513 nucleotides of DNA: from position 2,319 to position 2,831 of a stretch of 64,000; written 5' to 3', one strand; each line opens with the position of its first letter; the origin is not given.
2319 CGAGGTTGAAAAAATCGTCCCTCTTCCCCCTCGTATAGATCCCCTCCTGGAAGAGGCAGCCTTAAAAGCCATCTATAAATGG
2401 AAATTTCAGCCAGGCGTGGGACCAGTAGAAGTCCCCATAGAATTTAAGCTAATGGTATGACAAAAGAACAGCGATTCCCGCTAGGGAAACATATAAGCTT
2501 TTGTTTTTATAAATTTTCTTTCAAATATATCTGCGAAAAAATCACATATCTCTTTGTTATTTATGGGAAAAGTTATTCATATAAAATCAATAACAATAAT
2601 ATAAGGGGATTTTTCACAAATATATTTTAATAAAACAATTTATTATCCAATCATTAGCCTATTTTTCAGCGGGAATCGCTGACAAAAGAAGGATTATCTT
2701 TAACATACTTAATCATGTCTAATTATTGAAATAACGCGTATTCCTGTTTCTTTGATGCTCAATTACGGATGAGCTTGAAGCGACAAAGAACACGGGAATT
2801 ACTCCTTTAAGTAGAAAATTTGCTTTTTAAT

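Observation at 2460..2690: MITE family R1 with 14-bp TIRs and a 9-bp target duplication; a second, deleted copy lies 31 kb away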

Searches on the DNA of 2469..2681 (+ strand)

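Call 85: search_dna_similar(query=window:2469-2681:+, collection=plasmids, mode=distant, max_evalue=0.001, max_rows=10)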
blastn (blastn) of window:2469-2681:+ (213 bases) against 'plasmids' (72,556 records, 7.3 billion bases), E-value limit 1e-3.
No match.
